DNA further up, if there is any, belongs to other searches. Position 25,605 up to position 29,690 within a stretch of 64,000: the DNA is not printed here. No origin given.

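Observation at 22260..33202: Candidate undescribed glycan-modification system: Wzm/Wzt exporter + giant dual B12-radical-SAM + three tandem rSAM/SPASM paralogs inside a glycosyltransferase locus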

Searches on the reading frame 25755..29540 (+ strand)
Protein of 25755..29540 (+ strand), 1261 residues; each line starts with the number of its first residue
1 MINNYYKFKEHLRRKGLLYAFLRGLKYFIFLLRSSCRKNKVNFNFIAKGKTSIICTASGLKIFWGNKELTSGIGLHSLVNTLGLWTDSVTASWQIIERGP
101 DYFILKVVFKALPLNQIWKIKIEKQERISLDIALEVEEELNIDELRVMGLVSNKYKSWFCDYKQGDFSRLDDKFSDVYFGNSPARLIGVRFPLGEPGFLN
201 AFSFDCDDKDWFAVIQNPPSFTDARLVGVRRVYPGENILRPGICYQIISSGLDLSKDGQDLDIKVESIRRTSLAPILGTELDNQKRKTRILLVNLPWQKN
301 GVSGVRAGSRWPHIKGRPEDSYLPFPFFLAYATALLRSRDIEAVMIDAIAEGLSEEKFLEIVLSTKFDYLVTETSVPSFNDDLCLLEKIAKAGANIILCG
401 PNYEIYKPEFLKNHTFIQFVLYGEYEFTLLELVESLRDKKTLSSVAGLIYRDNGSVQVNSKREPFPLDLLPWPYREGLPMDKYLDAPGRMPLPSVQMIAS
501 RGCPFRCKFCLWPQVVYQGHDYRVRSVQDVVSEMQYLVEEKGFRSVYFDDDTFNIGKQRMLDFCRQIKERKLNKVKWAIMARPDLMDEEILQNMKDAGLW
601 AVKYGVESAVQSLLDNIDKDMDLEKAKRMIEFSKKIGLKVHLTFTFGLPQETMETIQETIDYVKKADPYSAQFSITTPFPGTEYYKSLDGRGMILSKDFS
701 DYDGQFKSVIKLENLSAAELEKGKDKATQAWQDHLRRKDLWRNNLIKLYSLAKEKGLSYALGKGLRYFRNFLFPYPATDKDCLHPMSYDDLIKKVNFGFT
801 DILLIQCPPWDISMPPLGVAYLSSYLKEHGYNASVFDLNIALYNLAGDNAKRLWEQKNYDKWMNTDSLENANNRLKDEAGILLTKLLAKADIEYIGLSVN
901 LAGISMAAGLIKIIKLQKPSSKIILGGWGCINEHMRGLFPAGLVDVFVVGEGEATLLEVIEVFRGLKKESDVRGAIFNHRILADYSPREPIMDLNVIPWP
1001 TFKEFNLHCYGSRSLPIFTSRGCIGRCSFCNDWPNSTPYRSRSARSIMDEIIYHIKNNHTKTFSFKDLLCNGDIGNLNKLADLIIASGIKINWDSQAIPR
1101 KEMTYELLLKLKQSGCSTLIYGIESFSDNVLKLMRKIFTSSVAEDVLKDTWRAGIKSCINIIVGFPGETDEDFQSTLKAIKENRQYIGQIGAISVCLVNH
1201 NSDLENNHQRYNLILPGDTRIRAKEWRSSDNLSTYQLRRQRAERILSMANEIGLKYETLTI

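Call 3: search_protein_families(library=pfam, proteins=[window:25755-29540:+], max_evalue=0.01)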
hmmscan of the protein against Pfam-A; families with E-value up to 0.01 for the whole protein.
window:25755-29540:+ (1261 aa): 3 families
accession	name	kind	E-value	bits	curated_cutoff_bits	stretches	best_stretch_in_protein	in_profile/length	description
PF04055.27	Radical_SAM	-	4.5e-41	141.2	29.5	2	498-662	2-165/166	Radical SAM superfamily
PF02310.24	B12-binding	-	1.6e-09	38.1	32.1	0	888-959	48-120/121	B12 binding domain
PF19864.5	Radical_SAM_N2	-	1e-05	25.4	29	1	923-976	89-138/151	Radical SAM proteins, N-terminal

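Call 5: search_protein_families(library=ncbifam, proteins=[window:25755-29540:+], max_evalue=0.001)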
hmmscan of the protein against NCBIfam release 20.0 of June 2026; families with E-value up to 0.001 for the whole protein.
window:25755-29540:+ (1261 aa): 46 families (the best 25 are shown)
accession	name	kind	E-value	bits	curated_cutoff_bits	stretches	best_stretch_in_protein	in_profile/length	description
TIGR03471.1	HpnJ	equivalog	3.1e-98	329.7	577.6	2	307-729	18-430/472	hopanoid biosynthesis associated radical SAM protein HpnJ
TIGR02026.1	BchE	equivalog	1.4e-65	222.1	481.35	2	326-743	22-436/497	magnesium-protoporphyrin IX monomethyl ester anaerobic oxidative cyclase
TIGR04479.1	bcpD_PhpK_rSAM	subfamily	5.5e-65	219.6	600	2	423-668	178-411/504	PhpK family radical SAM P-methyltransferase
NF050148.1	rSAM_ApyD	equivalog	2.8e-55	187.9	750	2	392-688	102-393/645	RiPP biosynthesis radical SAM protein ApyD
TIGR04072.2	rSAM_ladder_B12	equivalog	1.2e-54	185.7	360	2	390-665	94-348/443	lipid biosynthesis B12-binding/radical SAM protein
NF038361.1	rSAM_Sden_1168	equivalog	1.3e-50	172.6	575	2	350-739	124-523/560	Sden_1168 family B12-binding radical SAM P-methyltransferase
TIGR03975.1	rSAM_ocin_1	subfamily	1.3e-48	166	281.85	2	887-1181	124-428/606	RiPP maturation radical SAM C-methyltransferase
TIGR04014.1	B12_SAM_MJ_0865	equivalog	2.5e-45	155.1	360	2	385-684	60-354/434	methyl-coenzyme M reductase glutamine C-methyltransferase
TIGR04385.1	B12_rSAM_cofa1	equivalog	3e-42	145.3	450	2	394-665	100-363/438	B12 lower ligand biosynthesis radical SAM protein BzaD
TIGR04013.1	B12_SAM_MJ_1487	hypoth_equivalog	5.9e-42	143.9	251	3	374-687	49-356/382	TIGR04013 family B12-binding domain/radical SAM domain-containing protein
NF033070.1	rSAM_AprD4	equivalog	1.3e-32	113.3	500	1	496-723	198-423/456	AprD4 family radical SAM diol-dehydratase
NF033712.0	B12_rSAM_KedN5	subfamily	6.5e-30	103.9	700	2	410-719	108-419/624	KedN5 family methylcobalamin-dependent radical SAM C-methyltransferase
TIGR04367.1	HpnR_B12_rSAM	equivalog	1.5e-29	102.9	650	2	414-706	112-389/490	hopanoid C-3 methylase HpnR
TIGR04295.1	B12_rSAM_oligo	hypoth_equivalog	6.5e-27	94.3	400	1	325-685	24-381/422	TIGR04295 family B12-binding domain-containing radical SAM protein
TIGR04190.1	B12_SAM_Ta0216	equivalog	5e-25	88.1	500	1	393-669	109-398/554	TIGR04190 family B12-binding domain/radical SAM domain protein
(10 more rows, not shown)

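Call 9: find_homologous_proteins(query=window:25755-29537:+, max_evalue=1e-10)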
Query window:25755-29537:+ (1261 aa): 363 proteins with E <= 1e-10 among 8000 candidates; the best 120 are listed.
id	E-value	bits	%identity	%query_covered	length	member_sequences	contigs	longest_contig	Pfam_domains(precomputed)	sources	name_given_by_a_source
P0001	0.0e+0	2932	100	100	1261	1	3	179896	PF04055.28,PF19864.6,PF02310.25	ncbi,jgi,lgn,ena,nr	ncbi:MAG: radical SAM protein [Candidatus Omnitrophica bacterium]|nr:radical SAM protein [Candidatus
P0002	0.0e+0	2046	69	100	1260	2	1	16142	PF04055.28,PF02310.25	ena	-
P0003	0.0e+0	1582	56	100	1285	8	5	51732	PF04055.28,PF19864.6,PF02310.25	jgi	-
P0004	0.0e+0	1539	54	100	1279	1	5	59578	PF04055.28,PF19864.6,PF02310.25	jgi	-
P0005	0.0e+0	1534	55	100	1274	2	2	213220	PF04055.28,PF19864.6,PF02310.25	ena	-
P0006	0.0e+0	1503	54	100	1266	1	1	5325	PF04055.28,PF02310.25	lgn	-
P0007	0.0e+0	1463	52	100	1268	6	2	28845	PF04055.28,PF19864.6,PF02310.25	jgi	jgi:radical SAM superfamily enzyme YgiQ (UPF0313 family)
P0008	0.0e+0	1431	52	100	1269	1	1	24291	PF04055.28,PF19864.6,PF02310.25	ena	-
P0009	0.0e+0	1416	52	99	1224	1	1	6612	PF04055.28,PF02310.25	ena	-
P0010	0.0e+0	1380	51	100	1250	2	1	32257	PF04055.28,PF19864.6,PF02310.25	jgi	jgi:radical SAM superfamily enzyme YgiQ (UPF0313 family)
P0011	0.0e+0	1354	61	78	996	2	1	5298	PF04055.28,PF19864.6,PF02310.25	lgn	-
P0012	0.0e+0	1341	59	77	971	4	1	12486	PF04055.28,PF19864.6,PF02310.25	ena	-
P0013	0.0e+0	1334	48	100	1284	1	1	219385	PF04055.28,PF02310.25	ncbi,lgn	-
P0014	0.0e+0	1324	48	99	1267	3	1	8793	PF04055.28,PF02310.25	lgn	-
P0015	0.0e+0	1312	47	100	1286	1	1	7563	PF04055.28,PF02310.25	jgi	jgi:radical SAM superfamily enzyme YgiQ (UPF0313 family)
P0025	4.9e-284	963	46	77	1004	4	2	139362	PF04055.28,PF19864.6,PF02310.25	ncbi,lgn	ncbi:MAG: radical SAM protein [Nitrososphaeria archaeon]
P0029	1.0e-282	959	42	61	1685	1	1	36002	PF13186.12,PF04055.28,PF19864.6,PF02310.25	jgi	-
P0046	1.5e-267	909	53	61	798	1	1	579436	PF04055.28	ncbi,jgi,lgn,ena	ncbi:MAG: radical SAM protein [Candidatus Omnitrophota bacterium]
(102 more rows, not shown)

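Call 11: find_encoding_contigs(protein=P0005, flank=10000, max_places=2)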
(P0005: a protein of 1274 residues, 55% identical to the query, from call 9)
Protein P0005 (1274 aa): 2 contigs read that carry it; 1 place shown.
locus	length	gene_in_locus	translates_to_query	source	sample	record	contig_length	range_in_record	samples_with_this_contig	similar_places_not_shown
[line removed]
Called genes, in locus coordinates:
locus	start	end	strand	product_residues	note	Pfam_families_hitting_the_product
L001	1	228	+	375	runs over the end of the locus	PF04389:Peptidase_M28, PF01546:Peptidase_M20, PF07687:M20_dimer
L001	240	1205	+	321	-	PF09754:PAC2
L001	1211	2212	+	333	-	PF00586:AIRS, PF02769:AIRS_C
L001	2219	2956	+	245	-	PF27030:AbpE_bact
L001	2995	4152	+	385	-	PF13439:Glyco_transf_4, PF13477:Glyco_trans_4_2, PF13579:Glyco_trans_4_4, PF00534:Glycos_transf_1, PF13692:Glyco_trans_1_4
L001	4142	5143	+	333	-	PF00953:Glycos_transf_4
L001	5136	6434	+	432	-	PF01593:Amino_oxidase, PF13450:NAD_binding_8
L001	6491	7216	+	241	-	PF01061:ABC2_membrane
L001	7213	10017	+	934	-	PF00005:ABC_tran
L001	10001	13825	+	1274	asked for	PF19864:Radical_SAM_N2 (faint), PF04055:Radical_SAM, PF02310:B12-binding (weak), PF04055:Radical_SAM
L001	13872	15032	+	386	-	PF04055:Radical_SAM, PF13186:SPASM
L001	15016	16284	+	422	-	PF04055:Radical_SAM, PF13186:SPASM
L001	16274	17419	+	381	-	PF04055:Radical_SAM, PF13186:SPASM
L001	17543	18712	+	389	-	PF00534:Glycos_transf_1, PF13692:Glyco_trans_1_4, PF13524:Glyco_trans_1_2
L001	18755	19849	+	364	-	PF00534:Glycos_transf_1, PF13692:Glyco_trans_1_4, PF13524:Glyco_trans_1_2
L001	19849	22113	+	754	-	PF00535:Glycos_transf_2, PF10111:Glyco_tranf_2_2, PF13641:Glyco_tranf_2_3, PF13632:Glyco_trans_2_3, PF00884:Sulfatase, PF01663:Phosphodiest, PF16347:SGSH_C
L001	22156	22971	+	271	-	PF01507:PAPS_reduct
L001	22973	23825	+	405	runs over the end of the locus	PF00009:GTP_EFTU, PF01926:MMR_HSR1 (faint), PF22594:GTP-eEF1A_C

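Call 12: find_encoding_contigs(protein=P0013, flank=10000, max_places=2)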
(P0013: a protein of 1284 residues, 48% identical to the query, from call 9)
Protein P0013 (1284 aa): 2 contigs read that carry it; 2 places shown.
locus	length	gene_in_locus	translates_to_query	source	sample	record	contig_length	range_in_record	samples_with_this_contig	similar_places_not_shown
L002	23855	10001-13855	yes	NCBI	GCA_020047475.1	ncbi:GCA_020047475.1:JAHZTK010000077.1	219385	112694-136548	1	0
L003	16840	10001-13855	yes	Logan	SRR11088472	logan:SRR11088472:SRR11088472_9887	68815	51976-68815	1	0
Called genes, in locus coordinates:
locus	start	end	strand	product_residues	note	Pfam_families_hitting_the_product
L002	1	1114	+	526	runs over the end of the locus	PF02366:PMT, PF13231:PMT_2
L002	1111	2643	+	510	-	PF00884:Sulfatase, PF01663:Phosphodiest (weak), PF16347:SGSH_C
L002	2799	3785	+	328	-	PF00953:Glycos_transf_4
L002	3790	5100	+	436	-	PF01266:DAO, PF01494:FAD_binding_3 (weak), PF01593:Amino_oxidase, PF13450:NAD_binding_8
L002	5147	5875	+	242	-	PF01061:ABC2_membrane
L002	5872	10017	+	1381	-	PF00005:ABC_tran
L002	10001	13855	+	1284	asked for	PF04055:Radical_SAM, PF02310:B12-binding (weak), PF04055:Radical_SAM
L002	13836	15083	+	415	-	PF04055:Radical_SAM, PF13186:SPASM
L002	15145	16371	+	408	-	PF04055:Radical_SAM, PF13186:SPASM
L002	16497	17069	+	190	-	PF02525:Flavodoxin_2, PF03358:FMN_red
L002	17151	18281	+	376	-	PF04055:Radical_SAM, PF13186:SPASM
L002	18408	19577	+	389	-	PF13439:Glyco_transf_4 (weak), PF13579:Glyco_trans_4_4, PF00534:Glycos_transf_1, PF13692:Glyco_trans_1_4, PF13524:Glyco_trans_1_2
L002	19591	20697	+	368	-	PF13439:Glyco_transf_4, PF00534:Glycos_transf_1, PF13692:Glyco_trans_1_4, PF13524:Glyco_trans_1_2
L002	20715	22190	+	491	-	PF02310:B12-binding, PF04055:Radical_SAM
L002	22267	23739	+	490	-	PF02310:B12-binding, PF04055:Radical_SAM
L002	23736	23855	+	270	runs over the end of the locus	-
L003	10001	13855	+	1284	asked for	PF04055:Radical_SAM, PF02310:B12-binding (weak), PF04055:Radical_SAM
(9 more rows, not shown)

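Call 13: find_encoding_contigs(protein=P0046, flank=10000, max_places=1)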
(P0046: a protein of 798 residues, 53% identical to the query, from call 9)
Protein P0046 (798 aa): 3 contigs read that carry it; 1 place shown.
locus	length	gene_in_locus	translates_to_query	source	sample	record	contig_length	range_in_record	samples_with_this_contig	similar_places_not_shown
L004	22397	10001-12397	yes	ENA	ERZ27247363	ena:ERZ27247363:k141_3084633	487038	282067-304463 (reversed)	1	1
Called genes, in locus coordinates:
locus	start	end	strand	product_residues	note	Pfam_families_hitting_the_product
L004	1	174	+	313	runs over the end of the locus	PF01008:IF-2B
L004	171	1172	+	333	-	PF00596:Aldolase_II, PF02036:SCP2 (weak)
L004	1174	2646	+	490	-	PF00171:Aldedh, PF05893:LuxC (weak)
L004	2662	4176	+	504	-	PF00501:AMP-binding, PF13193:AMP-binding_C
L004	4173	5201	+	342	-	PF21016:RlmN_N, PF04055:Radical_SAM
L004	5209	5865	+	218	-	PF00657:Lipase_GDSL, PF13472:Lipase_GDSL_2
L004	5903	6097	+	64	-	-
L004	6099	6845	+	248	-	PF01476:LysM, PF01510:Amidase_2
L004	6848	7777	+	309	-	PF00768:Peptidase_S11, PF13354:Beta-lactamase2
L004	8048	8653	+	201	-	PF01061:ABC2_membrane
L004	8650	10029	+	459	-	PF00005:ABC_tran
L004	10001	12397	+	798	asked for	PF04055:Radical_SAM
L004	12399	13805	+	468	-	PF02310:B12-binding (weak), PF04055:Radical_SAM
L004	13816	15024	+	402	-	PF04055:Radical_SAM, PF13186:SPASM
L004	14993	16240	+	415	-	PF04055:Radical_SAM, PF13186:SPASM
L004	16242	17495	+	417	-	PF04055:Radical_SAM, PF13186:SPASM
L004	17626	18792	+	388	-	PF13579:Glyco_trans_4_4 (weak), PF00534:Glycos_transf_1, PF13692:Glyco_trans_1_4, PF13524:Glyco_trans_1_2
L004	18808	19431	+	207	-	-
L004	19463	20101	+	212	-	-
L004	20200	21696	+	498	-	PF13231:PMT_2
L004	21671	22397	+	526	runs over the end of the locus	PF02366:PMT (weak), PF13231:PMT_2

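Call 14: find_encoding_contigs(protein=P0025, flank=10000, max_places=1)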
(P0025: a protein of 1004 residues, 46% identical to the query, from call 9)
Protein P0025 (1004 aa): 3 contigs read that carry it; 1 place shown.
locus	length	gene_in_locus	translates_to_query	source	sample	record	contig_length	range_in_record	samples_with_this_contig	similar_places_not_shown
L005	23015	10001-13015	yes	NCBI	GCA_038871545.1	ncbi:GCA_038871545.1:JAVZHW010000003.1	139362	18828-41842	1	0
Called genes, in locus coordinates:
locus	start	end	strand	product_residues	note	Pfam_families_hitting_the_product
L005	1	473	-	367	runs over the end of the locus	PF04055:Radical_SAM, PF13353:Fer4_12 (weak)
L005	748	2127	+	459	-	PF02310:B12-binding, PF04055:Radical_SAM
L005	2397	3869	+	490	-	PF02366:PMT (weak), PF13231:PMT_2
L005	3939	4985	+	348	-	PF01073:3Beta_HSD, PF01370:Epimerase, PF02719:Polysacc_synt_2 (weak), PF04321:RmlD_sub_bind, PF16363:GDP_Man_Dehyd, PF07993:NAD_binding_4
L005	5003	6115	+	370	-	PF01073:3Beta_HSD, PF01370:Epimerase, PF02719:Polysacc_synt_2, PF05368:NmrA, PF07993:NAD_binding_4, PF13460:NAD_binding_10, PF16363:GDP_Man_Dehyd, PF01370:Epimerase, +3 more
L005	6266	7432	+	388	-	PF13439:Glyco_transf_4, PF13579:Glyco_trans_4_4 (weak), PF13524:Glyco_trans_1_2, PF00534:Glycos_transf_1, PF13692:Glyco_trans_1_4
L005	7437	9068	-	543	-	PF00534:Glycos_transf_1, PF13692:Glyco_trans_1_4, PF13524:Glyco_trans_1_2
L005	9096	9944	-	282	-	PF00535:Glycos_transf_2, PF10111:Glyco_tranf_2_2, PF13506:Glyco_transf_21 (weak), PF13641:Glyco_tranf_2_3, PF13632:Glyco_trans_2_3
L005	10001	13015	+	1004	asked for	PF02310:B12-binding (weak), PF19864:Radical_SAM_N2 (faint), PF04055:Radical_SAM, PF02310:B12-binding, PF04055:Radical_SAM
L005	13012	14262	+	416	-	PF04055:Radical_SAM, PF13186:SPASM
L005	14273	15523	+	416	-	PF04055:Radical_SAM, PF13186:SPASM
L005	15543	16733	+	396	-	PF04055:Radical_SAM, PF13186:SPASM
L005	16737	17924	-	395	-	PF14524:Wzt_C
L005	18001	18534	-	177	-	PF01909:NTP_transf_2 (weak), PF18765:Polbeta (weak)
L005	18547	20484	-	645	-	PF00005:ABC_tran, PF13304:AAA_21 (faint), PF14524:Wzt_C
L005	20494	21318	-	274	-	PF01061:ABC2_membrane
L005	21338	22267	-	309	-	PF00535:Glycos_transf_2, PF10111:Glyco_tranf_2_2, PF13641:Glyco_tranf_2_3 (weak)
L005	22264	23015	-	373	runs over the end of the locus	PF13439:Glyco_transf_4, PF20706:GT4-conflict, PF00534:Glycos_transf_1, PF13692:Glyco_trans_1_4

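Call 15: find_encoding_contigs(protein=P0029, flank=10000, max_places=1)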
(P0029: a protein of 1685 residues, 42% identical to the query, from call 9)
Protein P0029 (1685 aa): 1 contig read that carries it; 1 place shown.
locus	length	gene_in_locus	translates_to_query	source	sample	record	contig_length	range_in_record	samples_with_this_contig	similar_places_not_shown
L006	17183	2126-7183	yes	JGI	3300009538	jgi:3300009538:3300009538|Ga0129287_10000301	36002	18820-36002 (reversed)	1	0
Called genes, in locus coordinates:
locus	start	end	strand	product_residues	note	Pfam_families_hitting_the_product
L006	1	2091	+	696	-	PF04055:Radical_SAM, PF13186:SPASM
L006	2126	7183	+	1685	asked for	PF02310:B12-binding (faint), PF19864:Radical_SAM_N2 (faint), PF04055:Radical_SAM, PF13186:SPASM, PF04055:Radical_SAM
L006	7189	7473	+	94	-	-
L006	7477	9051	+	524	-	PF13439:Glyco_transf_4 (weak), PF13579:Glyco_trans_4_4 (faint), PF13524:Glyco_trans_1_2, PF00534:Glycos_transf_1, PF13692:Glyco_trans_1_4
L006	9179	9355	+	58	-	PF19451:DUF5989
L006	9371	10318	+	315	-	PF00535:Glycos_transf_2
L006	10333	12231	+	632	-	PF13522:GATase_6, PF13537:GATase_7, PF00733:Asn_synthase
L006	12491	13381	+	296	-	PF04055:Radical_SAM, PF13186:SPASM (weak)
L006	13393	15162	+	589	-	PF13231:PMT_2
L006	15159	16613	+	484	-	PF02310:B12-binding, PF04055:Radical_SAM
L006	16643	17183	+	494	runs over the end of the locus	PF13231:PMT_2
